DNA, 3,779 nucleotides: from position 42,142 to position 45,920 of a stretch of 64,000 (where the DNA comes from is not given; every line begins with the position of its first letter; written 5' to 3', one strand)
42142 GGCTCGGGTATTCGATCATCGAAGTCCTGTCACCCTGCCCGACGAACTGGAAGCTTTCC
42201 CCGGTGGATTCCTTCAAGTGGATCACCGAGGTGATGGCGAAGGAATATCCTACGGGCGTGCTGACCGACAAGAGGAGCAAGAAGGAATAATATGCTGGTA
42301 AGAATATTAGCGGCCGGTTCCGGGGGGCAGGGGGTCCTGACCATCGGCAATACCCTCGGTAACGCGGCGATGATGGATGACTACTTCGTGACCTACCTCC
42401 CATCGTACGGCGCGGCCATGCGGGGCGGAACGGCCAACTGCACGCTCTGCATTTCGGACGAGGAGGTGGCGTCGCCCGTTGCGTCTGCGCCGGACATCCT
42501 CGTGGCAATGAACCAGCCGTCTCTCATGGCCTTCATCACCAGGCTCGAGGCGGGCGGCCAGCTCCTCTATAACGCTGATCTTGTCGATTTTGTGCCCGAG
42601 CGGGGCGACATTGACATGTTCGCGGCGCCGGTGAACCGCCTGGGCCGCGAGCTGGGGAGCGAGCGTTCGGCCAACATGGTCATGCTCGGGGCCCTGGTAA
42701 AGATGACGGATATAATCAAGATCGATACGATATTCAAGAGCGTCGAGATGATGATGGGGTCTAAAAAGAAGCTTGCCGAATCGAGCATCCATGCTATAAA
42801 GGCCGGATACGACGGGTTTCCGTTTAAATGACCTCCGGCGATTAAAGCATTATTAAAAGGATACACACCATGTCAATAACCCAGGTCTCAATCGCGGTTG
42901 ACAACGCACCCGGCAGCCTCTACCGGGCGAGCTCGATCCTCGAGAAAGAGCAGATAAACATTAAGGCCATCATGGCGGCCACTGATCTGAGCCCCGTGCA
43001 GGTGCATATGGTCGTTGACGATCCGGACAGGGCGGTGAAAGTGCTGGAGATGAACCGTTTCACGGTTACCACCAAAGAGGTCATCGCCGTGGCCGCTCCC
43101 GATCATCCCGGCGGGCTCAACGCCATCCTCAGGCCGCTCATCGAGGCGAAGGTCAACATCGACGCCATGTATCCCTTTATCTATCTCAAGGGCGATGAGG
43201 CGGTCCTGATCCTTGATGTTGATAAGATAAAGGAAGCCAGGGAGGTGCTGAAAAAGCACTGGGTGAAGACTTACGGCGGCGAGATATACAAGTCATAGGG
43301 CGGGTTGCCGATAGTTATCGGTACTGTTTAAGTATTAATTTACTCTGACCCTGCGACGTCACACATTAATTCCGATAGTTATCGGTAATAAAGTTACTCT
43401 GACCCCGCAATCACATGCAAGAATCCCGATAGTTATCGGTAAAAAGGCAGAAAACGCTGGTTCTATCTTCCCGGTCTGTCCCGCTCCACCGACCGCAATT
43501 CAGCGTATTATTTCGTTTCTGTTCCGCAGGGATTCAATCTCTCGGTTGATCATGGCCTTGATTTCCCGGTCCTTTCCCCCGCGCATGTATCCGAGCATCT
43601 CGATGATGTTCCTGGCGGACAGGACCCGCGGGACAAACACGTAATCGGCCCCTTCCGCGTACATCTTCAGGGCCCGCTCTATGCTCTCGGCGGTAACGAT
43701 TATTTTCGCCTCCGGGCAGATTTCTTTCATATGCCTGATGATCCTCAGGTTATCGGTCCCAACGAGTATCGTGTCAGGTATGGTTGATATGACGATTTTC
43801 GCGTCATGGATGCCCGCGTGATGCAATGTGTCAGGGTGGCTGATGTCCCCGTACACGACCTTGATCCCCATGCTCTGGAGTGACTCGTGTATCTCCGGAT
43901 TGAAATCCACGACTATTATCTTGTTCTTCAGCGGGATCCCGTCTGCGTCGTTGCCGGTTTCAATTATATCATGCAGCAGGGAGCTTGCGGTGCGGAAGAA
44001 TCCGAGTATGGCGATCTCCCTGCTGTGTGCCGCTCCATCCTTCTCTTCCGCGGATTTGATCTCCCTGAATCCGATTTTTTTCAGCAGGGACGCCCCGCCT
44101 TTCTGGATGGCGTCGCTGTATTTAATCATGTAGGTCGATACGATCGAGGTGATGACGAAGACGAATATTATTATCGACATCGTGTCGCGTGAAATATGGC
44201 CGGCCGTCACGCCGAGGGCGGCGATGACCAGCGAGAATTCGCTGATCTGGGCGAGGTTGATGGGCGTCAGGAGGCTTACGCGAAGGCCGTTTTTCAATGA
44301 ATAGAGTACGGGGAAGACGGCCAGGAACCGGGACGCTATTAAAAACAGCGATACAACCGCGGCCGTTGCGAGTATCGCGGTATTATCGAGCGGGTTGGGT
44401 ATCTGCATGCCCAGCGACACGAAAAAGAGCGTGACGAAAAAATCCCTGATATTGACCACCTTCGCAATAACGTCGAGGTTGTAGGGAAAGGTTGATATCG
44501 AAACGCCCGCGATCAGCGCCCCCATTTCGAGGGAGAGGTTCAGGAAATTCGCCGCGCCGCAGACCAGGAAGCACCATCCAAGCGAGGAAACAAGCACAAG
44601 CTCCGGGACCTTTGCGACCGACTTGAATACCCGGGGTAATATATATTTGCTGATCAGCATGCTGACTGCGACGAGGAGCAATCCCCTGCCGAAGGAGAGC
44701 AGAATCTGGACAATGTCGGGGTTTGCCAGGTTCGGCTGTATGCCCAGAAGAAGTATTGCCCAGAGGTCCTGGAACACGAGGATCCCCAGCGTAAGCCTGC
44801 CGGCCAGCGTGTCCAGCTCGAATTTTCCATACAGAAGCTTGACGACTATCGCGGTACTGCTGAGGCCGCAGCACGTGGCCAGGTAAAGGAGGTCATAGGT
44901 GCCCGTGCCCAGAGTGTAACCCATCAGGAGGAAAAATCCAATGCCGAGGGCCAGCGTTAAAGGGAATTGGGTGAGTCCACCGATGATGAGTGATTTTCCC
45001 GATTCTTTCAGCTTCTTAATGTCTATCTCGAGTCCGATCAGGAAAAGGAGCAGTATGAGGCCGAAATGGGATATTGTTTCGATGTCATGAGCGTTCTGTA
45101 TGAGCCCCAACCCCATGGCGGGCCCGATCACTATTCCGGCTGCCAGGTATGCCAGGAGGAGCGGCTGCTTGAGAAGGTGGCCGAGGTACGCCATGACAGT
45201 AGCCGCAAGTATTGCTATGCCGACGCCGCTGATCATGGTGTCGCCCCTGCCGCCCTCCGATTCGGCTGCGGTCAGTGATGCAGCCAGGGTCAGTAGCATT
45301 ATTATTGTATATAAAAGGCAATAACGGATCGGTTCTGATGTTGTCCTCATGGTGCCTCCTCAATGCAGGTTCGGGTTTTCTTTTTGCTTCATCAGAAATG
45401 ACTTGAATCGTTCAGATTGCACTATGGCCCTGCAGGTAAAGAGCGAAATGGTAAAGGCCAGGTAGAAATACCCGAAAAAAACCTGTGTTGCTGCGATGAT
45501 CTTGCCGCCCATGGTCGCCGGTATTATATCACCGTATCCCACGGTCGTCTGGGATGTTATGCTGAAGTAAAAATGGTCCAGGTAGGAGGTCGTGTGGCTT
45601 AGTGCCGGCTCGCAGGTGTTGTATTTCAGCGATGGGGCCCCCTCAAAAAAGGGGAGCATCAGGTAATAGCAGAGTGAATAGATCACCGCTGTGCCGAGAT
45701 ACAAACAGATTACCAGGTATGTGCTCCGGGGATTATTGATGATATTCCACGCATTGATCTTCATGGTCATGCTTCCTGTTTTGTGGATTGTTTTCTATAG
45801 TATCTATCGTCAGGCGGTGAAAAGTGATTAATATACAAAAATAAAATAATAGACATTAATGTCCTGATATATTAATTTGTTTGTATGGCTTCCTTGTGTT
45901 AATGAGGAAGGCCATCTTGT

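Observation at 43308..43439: Array-like composite repeat (14-bp palindrome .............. alternating with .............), also at 48683-48729 and 21768-21846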

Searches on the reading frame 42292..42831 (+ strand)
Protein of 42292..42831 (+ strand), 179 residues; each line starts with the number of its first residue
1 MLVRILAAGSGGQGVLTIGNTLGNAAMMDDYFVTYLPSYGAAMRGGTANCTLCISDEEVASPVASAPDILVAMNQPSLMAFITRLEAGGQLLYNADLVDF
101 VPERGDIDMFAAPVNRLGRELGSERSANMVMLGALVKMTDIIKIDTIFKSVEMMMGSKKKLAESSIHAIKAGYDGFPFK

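Call 10: search_protein_families(library=pfam, proteins=[window:42292-42831:+])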
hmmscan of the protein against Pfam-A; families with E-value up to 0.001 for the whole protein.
window:42292-42831:+ (179 aa): 1 family
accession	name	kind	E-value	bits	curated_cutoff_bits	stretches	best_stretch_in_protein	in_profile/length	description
PF01558.24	POR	-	4.5e-37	128.3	27.4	1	11-174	1-173/173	Pyruvate ferredoxin/flavodoxin oxidoreductase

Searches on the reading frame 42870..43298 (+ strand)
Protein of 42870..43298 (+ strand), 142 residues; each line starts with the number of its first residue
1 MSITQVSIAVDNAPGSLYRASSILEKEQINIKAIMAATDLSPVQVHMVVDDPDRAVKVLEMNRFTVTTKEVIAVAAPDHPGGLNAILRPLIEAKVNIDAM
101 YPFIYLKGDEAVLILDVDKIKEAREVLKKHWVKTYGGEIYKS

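Call 10: search_protein_families(library=pfam, proteins=[window:42870-43298:+])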
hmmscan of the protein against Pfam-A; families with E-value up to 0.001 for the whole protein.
window:42870-43298:+ (142 aa): 5 families
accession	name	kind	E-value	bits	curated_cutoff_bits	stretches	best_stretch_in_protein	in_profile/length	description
PF19571.5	ACT_8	-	2.1e-14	54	23.5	1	1-132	1-130/141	ACT domain pair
PF01842.31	ACT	-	7.2e-10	38.9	27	1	5-54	2-53/66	ACT domain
PF22629.2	ACT_AHAS_ss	-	9.5e-08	32.5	27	0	7-57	2-54/67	AHAS small subunit-like ACT domain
PF13291.12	ACT_4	-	0.00041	21.4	27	0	4-41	7-48/80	ACT domain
PF13710.12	ACT_5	-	0.00068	19.8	27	0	12-59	1-49/62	ACT domain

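Call 21: find_encoding_contigs(protein=window:42870-43298:+, flank=6000, max_places=10)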
Protein window:42870-43298:+ (142 aa): 10 contigs read that carry it; 8 places shown.
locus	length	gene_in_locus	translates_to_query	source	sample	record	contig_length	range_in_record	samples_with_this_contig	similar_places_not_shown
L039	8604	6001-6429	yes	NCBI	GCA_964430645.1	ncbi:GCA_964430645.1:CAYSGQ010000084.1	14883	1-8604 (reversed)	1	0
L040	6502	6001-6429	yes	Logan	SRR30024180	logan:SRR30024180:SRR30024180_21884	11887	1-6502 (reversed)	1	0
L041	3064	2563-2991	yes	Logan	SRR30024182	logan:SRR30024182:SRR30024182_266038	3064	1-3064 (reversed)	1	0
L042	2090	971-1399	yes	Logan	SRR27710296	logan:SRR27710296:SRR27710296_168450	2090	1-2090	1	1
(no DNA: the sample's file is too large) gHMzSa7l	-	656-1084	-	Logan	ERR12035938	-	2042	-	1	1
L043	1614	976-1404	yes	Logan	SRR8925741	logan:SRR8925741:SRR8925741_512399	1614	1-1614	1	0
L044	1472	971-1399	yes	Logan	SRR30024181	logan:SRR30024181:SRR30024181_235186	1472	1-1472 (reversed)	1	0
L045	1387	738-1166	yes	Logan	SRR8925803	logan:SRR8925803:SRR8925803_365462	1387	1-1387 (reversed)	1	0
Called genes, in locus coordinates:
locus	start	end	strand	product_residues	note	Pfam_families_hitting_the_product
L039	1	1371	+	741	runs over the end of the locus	PF07696:7TMR-DISMED2, PF07695:7TMR-DISM_7TM, PF00015:MCPsignal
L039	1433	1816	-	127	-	PF02085:Cytochrom_CIII (weak)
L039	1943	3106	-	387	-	-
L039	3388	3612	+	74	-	PF25160:LdpA_Fe-S-bd (faint), PF12797:Fer4_2 (faint), PF00037:Fer4 (faint), PF12837:Fer4_6 (faint), PF13237:Fer4_10 (faint), PF14697:Fer4_21 (weak), PF12838:Fer4_7, PF13187:Fer4_9 (weak), +1 more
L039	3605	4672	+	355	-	PF01855:POR_N, PF02780:Transketolase_C (weak), PF17147:PFOR_II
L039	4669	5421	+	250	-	PF02775:TPP_enzyme_C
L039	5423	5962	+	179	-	PF01558:POR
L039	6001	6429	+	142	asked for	PF01842:ACT (faint), PF19571:ACT_8, PF22629:ACT_AHAS_ss (faint)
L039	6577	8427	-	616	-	PF00999:Na_H_Exchanger, PF02254:TrkA_N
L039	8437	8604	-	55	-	?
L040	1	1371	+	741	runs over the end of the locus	PF07696:7TMR-DISMED2, PF07695:7TMR-DISM_7TM, PF00015:MCPsignal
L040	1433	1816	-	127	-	PF02085:Cytochrom_CIII (weak)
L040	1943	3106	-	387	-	-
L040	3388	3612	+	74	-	PF25160:LdpA_Fe-S-bd (faint), PF12797:Fer4_2 (faint), PF00037:Fer4 (faint), PF12837:Fer4_6 (faint), PF13237:Fer4_10 (faint), PF14697:Fer4_21 (weak), PF12838:Fer4_7, PF13187:Fer4_9 (weak), +1 more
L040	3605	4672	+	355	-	PF01855:POR_N, PF02780:Transketolase_C (weak), PF17147:PFOR_II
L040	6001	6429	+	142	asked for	PF01842:ACT (faint), PF19571:ACT_8, PF22629:ACT_AHAS_ss (faint)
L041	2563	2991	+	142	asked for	PF01842:ACT (faint), PF19571:ACT_8, PF22629:ACT_AHAS_ss (faint)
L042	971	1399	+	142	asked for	PF01842:ACT (faint), PF19571:ACT_8, PF22629:ACT_AHAS_ss (faint)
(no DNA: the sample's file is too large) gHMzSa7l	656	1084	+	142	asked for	PF01842:ACT (faint), PF19571:ACT_8, PF22629:ACT_AHAS_ss (faint)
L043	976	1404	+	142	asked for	PF01842:ACT (faint), PF19571:ACT_8, PF22629:ACT_AHAS_ss (faint)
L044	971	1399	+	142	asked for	PF01842:ACT (faint), PF19571:ACT_8, PF22629:ACT_AHAS_ss (faint)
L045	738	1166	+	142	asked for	PF01842:ACT (faint), PF19571:ACT_8, PF22629:ACT_AHAS_ss (faint)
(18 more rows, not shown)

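Call 57: find_related_loci(query=window:42870-43298:+, collection=metagenome_contigs, flank=9000)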
Query window:42870-43298:+ (142 aa) in metagenome_contigs; peptide patterns used: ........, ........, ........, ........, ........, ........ (x = any residue, [..] = any of these).
546 stretches matched a pattern; 50 encode a relative of the query (tblastn E <= 1e-3); 50 distinct loci.
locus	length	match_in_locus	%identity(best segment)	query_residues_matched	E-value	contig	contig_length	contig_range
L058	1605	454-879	92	1-142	1e-91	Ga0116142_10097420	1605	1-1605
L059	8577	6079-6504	89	1-142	2e-84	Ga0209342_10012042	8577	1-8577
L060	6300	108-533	88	1-142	2e-82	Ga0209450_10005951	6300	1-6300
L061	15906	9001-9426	85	1-142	5e-82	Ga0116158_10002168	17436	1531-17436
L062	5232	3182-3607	87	1-142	2e-81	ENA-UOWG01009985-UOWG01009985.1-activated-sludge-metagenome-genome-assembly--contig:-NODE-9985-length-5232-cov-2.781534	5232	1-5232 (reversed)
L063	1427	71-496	86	1-142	2e-86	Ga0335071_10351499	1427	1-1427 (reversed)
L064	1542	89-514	87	1-142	5e-86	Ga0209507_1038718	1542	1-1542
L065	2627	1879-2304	84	1-142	8e-83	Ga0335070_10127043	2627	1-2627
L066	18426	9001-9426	83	1-142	3e-79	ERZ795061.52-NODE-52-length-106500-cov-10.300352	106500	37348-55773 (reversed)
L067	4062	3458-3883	82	1-142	2e-79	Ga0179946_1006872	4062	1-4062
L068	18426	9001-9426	82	1-142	3e-79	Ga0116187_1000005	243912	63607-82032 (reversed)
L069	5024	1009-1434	82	1-142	3e-79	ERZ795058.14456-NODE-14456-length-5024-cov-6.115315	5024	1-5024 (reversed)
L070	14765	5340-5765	82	1-142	2e-76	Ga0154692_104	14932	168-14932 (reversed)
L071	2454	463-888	80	1-142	1e-77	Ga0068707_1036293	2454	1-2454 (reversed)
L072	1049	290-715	75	1-142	7e-77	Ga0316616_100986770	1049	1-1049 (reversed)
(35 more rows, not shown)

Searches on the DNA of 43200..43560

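Call 88: search_rna_families(source=window, start=43200, end=43560, threshold=evalue, max_evalue=1)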
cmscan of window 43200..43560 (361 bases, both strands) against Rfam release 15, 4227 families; matches with E-value up to 1: 0.
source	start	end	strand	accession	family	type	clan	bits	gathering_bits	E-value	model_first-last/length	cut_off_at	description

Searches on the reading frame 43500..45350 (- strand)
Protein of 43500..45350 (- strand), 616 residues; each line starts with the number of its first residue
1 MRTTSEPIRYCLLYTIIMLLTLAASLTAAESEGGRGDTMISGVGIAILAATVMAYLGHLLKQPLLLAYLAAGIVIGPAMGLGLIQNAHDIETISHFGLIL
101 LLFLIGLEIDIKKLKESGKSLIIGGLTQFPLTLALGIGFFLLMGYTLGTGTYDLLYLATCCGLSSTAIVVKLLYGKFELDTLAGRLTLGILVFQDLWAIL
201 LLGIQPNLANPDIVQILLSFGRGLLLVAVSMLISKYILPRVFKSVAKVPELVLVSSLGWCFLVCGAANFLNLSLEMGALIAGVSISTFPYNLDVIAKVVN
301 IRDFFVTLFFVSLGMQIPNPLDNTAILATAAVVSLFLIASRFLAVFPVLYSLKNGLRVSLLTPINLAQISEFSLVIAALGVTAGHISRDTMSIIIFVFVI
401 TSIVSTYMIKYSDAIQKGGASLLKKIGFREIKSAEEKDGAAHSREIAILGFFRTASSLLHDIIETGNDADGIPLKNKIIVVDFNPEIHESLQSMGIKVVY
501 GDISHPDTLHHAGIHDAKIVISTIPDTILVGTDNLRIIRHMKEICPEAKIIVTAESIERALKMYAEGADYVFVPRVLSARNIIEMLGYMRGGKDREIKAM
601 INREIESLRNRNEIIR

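Call 10: search_protein_families(library=pfam, proteins=[window:43500-45350:-])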
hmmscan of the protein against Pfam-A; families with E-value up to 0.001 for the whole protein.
window:43500-45350:- (616 aa): 2 families
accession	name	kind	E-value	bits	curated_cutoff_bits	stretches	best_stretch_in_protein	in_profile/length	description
PF00999.27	Na_H_Exchanger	-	7.2e-57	193.4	26.2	1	48-409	2-369/375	Sodium/hydrogen exchanger, transmembrane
PF02254.24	TrkA_N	-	7.1e-21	75.1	23.8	1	446-574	1-116/116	TrkA-N domain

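Call 24: find_encoding_contigs(protein=window:43500-45350:-, flank=8000, max_places=10)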
Protein window:43500-45350:- (616 aa): no gene with exactly this product is on record in the collection.

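Call 26: find_homologous_proteins(query=window:43500-45350:-, max_evalue=1e-50)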
Query window:43500-45350:- (616 aa): 7541 proteins with E <= 1e-50 among 8000 candidates; the best 120 are listed.
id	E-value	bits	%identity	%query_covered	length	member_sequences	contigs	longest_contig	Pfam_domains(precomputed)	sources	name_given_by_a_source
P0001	0.0e+0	1312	100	100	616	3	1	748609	PF00999.27,PF02254.25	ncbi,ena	-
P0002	0.0e+0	1059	82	95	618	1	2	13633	PF00999.27,PF02254.25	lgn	-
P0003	0.0e+0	1037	82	95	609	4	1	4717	PF00999.27,PF02254.25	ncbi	-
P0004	0.0e+0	1033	81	96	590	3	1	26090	PF00999.27,PF02254.25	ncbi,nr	ncbi:MAG: cation:proton antiporter [Spirochaetes bacterium]|nr:cation:proton antiporter [Spirochaeto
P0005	0.0e+0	1033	81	97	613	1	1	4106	PF00999.27,PF02254.25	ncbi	-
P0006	0.0e+0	1027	82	95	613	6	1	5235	PF00999.27,PF02254.25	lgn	-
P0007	0.0e+0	1027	80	96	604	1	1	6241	PF00999.27,PF02254.25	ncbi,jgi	-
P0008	0.0e+0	1016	80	93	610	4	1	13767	PF00999.27,PF02254.25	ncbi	-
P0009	0.0e+0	1016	81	93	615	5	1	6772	PF00999.27,PF02254.25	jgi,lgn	-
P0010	1.2e-295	1000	75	99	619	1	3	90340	PF00999.27,PF02254.25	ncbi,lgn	-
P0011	1.1e-292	990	74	100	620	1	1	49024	PF00999.27,PF02254.25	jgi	jgi:Kef-type K+ transport system membrane component KefB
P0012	7.3e-291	984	76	97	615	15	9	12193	PF00999.27,PF02254.25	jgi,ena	-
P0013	1.5e-290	983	74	100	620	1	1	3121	PF00999.27,PF02254.25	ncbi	-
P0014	4.3e-290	981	74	100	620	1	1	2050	PF00999.27,PF02254.25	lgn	-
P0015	6.9e-290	981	74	100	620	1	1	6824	PF00999.27,PF02254.25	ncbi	-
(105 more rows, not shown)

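Call 27: find_encoding_contigs(protein=P0001, flank=10000, max_places=5)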
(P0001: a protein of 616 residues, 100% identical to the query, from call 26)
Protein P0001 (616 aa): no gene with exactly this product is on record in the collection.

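Call 28: find_encoding_contigs(protein=P0004, flank=10000, max_places=5)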
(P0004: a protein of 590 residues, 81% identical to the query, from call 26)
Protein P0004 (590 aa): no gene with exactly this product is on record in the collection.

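Call 29: find_encoding_contigs(protein=P0002, flank=10000, max_places=4)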
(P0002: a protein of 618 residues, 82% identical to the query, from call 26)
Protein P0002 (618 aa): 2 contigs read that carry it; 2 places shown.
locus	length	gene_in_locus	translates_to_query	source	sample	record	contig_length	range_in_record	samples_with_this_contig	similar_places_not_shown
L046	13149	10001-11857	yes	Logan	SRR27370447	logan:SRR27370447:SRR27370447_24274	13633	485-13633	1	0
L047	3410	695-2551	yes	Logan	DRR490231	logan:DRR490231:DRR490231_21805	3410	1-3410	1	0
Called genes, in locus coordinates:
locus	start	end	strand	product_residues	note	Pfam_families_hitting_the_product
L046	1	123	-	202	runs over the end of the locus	?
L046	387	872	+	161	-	-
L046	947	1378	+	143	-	PF07366:SnoaL, PF12680:SnoaL_2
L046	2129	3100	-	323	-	PF00753:Lactamase_B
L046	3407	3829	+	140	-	PF14760:Rnk_N (weak), PF01272:GreA_GreB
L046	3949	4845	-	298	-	PF16811:TAtT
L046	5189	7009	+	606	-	PF02705:K_trans, PF22776:K_trans_C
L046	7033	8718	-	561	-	PF00999:Na_H_Exchanger, PF02254:TrkA_N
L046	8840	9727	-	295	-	PF00582:Usp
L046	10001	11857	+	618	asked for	PF00999:Na_H_Exchanger, PF02254:TrkA_N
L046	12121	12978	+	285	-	PF01988:VIT1 (faint)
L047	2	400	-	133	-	?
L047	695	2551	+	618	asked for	PF00999:Na_H_Exchanger, PF02254:TrkA_N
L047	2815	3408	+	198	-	?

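Call 30: find_encoding_contigs(protein=P0010, flank=10000, max_places=4)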
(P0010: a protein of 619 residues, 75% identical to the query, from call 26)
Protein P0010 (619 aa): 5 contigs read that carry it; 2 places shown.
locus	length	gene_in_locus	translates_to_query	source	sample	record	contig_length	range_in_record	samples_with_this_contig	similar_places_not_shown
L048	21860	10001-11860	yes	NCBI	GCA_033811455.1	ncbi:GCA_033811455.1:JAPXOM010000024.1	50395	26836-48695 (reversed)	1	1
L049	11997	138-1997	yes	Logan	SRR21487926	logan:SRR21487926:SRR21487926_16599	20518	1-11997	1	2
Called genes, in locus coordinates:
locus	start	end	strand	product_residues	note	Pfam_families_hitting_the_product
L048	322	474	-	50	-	-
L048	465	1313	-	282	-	PF13187:Fer4_9 (weak), PF14512:TM1586_NiRdase (faint), PF00881:Nitroreductase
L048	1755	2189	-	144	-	PF00072:Response_reg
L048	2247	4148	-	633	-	PF02550:AcetylCoA_hydro, PF13336:AcetylCoA_hyd_C, PF13302:Acetyltransf_3 (weak), PF00583:Acetyltransf_1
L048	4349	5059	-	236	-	PF00072:Response_reg, PF00196:GerE, PF08281:Sigma70_r4_2 (faint)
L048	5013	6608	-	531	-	PF00989:PAS (weak), PF07730:HisKA_3, PF02518:HATPase_c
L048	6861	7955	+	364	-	PF01144:CoA_trans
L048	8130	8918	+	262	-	PF01144:CoA_trans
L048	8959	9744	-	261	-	PF00378:ECH_1, PF16113:ECH_2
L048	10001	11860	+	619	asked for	PF00999:Na_H_Exchanger, PF02254:TrkA_N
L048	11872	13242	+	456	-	PF07690:MFS_1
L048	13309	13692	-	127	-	PF12838:Fer4_7 (faint), PF14697:Fer4_21 (faint), PF00037:Fer4 (faint), PF12797:Fer4_2 (faint), PF12837:Fer4_6 (faint), PF13237:Fer4_10, PF13187:Fer4_9 (weak), PF13484:Fer4_16 (faint), +1 more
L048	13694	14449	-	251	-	PF14512:TM1586_NiRdase (faint), PF00881:Nitroreductase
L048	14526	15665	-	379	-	PF02771:Acyl-CoA_dh_N, PF00441:Acyl-CoA_dh_1, PF08028:Acyl-CoA_dh_2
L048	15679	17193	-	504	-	PF02771:Acyl-CoA_dh_N, PF02770:Acyl-CoA_dh_M, PF00441:Acyl-CoA_dh_1 (weak)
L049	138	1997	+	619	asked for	PF00999:Na_H_Exchanger, PF02254:TrkA_N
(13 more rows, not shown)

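Call 59: find_encoding_contigs(protein=P0009, flank=10000, max_places=6)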
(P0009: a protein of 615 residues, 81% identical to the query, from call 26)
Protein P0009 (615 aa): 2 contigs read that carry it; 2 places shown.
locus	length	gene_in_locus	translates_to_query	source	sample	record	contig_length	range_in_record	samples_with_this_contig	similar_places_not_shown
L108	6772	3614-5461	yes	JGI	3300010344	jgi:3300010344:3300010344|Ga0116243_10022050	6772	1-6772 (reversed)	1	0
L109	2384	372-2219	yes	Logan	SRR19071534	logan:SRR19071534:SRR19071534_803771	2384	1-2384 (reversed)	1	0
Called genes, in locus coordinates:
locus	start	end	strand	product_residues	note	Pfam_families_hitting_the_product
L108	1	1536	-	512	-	?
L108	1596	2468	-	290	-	PF00582:Usp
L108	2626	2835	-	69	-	-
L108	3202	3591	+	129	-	PF00520:Ion_trans (weak), PF01007:IRK, PF07885:Ion_trans_2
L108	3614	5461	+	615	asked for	PF00999:Na_H_Exchanger, PF02254:TrkA_N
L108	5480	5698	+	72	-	-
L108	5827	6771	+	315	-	?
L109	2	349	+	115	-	?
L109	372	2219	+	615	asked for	PF00999:Na_H_Exchanger, PF02254:TrkA_N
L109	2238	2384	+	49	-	?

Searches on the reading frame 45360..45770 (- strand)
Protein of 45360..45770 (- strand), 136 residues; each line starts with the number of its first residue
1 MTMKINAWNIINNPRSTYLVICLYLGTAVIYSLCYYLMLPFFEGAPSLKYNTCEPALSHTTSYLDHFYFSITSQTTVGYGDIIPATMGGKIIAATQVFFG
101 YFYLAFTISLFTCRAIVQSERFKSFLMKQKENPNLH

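Call 10: search_protein_families(library=pfam, proteins=[window:45360-45770:-])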
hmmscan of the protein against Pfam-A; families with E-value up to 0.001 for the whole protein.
window:45360-45770:- (136 aa): 3 families
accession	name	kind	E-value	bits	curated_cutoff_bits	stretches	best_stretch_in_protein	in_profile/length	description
PF07885.22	Ion_trans_2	-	1e-12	48.2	22.5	1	27-112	9-74/79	Ion channel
PF00520.37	Ion_trans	-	3.1e-06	27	25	1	19-110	131-221/241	Ion transport protein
PF01007.26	IRK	-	1.3e-05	25.5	22.7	1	19-109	40-132/141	Inward rectifier potassium channel transmembrane domain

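Call 25: find_encoding_contigs(protein=window:45360-45770:-, flank=8000, max_places=10)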
Protein window:45360-45770:- (136 aa): no gene with exactly this product is on record in the collection.
